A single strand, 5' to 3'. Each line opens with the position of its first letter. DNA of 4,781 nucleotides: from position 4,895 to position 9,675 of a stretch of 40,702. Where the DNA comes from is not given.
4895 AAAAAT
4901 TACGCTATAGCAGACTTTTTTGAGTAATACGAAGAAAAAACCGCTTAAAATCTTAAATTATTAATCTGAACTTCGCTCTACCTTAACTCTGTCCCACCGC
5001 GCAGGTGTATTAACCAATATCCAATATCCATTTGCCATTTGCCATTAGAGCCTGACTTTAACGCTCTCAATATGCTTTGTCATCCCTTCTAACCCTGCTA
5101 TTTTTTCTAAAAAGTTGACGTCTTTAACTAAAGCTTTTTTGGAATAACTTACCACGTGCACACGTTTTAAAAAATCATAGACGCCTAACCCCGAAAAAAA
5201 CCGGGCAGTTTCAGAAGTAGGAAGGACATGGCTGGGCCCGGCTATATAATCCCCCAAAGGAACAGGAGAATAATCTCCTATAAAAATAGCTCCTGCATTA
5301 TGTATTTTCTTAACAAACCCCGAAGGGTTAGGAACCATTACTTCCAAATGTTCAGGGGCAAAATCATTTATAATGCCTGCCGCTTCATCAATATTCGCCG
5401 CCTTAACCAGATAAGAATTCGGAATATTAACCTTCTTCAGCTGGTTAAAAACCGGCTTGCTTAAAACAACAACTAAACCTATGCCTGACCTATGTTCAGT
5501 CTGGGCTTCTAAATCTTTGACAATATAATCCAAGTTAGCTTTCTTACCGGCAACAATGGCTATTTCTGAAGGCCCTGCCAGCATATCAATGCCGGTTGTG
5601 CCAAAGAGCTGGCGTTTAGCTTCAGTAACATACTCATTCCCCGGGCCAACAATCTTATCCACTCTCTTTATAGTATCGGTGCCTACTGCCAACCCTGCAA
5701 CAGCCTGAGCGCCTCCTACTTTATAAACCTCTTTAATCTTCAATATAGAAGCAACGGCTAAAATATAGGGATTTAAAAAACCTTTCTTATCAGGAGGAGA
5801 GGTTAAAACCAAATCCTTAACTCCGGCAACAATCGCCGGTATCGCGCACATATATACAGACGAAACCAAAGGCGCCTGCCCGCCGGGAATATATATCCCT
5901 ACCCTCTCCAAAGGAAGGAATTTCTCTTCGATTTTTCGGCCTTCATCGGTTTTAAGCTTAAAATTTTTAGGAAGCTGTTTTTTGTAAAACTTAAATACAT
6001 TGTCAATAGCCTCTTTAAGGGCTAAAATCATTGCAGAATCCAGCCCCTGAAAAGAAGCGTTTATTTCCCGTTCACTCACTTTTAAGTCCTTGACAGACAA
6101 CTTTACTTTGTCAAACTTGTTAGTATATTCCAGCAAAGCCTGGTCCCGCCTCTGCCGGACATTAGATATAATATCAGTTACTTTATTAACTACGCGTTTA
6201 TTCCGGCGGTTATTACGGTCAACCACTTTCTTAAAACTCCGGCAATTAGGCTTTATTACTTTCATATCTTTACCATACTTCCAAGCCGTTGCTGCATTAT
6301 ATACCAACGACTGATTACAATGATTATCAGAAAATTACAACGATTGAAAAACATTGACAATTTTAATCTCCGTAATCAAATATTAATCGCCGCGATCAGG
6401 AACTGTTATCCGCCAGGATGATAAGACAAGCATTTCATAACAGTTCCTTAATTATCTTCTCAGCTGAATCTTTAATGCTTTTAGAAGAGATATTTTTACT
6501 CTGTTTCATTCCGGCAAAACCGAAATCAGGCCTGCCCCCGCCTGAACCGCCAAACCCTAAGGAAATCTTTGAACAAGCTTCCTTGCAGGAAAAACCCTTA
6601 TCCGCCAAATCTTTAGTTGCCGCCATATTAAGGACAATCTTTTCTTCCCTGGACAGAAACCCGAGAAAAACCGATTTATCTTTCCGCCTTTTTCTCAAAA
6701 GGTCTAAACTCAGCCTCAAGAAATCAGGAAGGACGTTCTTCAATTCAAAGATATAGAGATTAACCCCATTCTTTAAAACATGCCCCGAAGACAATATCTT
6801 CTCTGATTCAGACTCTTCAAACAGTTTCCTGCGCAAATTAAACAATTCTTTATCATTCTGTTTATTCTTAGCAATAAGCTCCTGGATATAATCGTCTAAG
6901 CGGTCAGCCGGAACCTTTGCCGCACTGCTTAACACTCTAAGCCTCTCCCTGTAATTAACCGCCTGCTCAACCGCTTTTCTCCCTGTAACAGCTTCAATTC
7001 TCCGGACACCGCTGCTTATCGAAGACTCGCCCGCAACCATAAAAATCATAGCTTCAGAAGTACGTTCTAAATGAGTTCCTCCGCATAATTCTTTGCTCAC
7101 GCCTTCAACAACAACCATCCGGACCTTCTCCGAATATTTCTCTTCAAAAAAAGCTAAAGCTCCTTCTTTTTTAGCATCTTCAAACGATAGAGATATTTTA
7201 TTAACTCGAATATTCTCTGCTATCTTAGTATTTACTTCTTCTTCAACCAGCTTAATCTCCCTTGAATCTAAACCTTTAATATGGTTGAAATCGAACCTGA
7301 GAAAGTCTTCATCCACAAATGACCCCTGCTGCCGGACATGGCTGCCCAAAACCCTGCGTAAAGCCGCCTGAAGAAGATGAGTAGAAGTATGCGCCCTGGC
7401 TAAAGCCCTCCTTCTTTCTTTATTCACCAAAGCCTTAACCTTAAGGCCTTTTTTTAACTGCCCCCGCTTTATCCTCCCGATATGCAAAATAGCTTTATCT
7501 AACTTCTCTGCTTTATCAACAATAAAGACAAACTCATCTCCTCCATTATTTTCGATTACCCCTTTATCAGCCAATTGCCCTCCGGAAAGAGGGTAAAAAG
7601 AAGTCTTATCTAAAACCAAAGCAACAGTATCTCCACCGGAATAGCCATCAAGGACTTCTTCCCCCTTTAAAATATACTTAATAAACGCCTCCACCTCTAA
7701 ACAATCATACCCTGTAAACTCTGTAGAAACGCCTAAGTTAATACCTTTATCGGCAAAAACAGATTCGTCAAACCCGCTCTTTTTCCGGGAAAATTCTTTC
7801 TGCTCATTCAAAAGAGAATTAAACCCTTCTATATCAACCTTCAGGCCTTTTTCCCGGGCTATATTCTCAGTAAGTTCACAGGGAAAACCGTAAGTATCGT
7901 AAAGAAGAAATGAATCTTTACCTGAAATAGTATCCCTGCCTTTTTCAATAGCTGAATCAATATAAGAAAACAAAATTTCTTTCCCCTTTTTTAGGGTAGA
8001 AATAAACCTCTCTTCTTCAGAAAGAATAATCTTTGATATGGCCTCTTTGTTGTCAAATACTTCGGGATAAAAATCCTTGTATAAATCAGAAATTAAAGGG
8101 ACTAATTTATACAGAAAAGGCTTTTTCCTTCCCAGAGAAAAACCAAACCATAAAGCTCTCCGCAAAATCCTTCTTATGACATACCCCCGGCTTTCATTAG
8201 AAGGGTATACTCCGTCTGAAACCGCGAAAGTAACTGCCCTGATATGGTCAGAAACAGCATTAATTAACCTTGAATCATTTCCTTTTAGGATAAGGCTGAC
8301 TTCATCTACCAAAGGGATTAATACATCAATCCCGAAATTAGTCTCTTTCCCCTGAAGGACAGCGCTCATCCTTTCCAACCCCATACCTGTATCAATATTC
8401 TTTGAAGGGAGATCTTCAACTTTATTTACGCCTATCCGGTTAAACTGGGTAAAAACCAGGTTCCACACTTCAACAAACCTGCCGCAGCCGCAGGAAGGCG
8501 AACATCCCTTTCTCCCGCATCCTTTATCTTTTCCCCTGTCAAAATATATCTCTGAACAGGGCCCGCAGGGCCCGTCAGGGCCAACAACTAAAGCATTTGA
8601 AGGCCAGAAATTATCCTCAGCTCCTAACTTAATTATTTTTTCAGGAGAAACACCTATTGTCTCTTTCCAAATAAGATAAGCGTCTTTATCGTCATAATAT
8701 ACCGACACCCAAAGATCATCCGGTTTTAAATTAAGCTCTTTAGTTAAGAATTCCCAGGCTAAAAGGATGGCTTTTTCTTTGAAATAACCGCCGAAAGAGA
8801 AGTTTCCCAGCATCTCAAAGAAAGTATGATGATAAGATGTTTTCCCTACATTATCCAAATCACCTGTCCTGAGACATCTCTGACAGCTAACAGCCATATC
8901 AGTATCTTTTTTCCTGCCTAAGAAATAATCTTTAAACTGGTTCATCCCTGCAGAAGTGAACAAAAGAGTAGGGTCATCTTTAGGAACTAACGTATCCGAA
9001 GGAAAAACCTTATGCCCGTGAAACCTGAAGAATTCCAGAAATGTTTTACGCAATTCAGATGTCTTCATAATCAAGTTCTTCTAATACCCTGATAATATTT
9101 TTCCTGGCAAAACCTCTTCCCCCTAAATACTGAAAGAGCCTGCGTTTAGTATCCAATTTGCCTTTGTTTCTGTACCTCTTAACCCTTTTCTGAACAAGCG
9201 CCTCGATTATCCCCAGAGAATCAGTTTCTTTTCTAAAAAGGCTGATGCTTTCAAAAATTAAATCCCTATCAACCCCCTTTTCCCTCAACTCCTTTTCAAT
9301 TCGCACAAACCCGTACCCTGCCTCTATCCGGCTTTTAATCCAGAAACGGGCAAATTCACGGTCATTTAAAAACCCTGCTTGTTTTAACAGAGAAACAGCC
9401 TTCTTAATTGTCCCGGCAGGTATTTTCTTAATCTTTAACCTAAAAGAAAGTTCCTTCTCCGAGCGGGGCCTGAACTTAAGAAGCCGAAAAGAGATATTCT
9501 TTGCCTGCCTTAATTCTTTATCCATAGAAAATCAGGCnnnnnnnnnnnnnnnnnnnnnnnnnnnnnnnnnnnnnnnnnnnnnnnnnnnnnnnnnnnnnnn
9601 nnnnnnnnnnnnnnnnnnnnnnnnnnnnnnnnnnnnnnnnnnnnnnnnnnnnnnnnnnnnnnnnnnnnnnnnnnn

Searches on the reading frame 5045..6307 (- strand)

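Call 87: search_protein_families(library=pfam, proteins=[window:5045-6307:-], max_evalue=0.00001)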
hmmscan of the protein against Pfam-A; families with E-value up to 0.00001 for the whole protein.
window:5045-6307:- (420 aa): 1 family
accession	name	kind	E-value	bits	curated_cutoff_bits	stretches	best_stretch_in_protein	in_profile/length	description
PF00815.25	Histidinol_dh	-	6.2e-136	454.1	27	1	31-420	3-411/411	Histidinol dehydrogenase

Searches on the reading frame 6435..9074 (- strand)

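Call 87: search_protein_families(library=pfam, proteins=[window:6435-9074:-], max_evalue=0.00001)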
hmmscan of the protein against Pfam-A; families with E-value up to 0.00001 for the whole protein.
window:6435-9074:- (879 aa): 2 families
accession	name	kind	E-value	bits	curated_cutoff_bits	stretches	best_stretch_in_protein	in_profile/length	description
PF01411.24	tRNA-synt_2c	-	1.9e-182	608.1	30.3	1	7-554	1-552/552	tRNA synthetases class II (A)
PF07973.19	tRNA_SAD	-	1.3e-10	41.5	24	1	651-694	1-44/44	Threonyl and Alanyl tRNA synthetase second additional domain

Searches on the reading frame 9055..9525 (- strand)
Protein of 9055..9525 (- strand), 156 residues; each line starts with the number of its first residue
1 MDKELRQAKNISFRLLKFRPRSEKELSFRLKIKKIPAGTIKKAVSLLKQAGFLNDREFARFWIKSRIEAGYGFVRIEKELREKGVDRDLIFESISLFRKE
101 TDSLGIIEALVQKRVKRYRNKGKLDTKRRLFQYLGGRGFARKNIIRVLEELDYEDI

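Call 87: search_protein_families(library=pfam, proteins=[window:9055-9525:-], max_evalue=0.00001)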
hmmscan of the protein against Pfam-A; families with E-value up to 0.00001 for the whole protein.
window:9055-9525:- (156 aa): 2 families
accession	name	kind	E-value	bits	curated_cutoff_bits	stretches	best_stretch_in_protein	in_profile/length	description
PF21982.2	RecX_HTH1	-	2.3e-11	43.9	26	1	8-44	1-37/40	RecX, first three-helix domain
PF02631.22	RecX_HTH2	-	8.6e-11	42.3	26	1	54-90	1-38/42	RecX, second three-helix domain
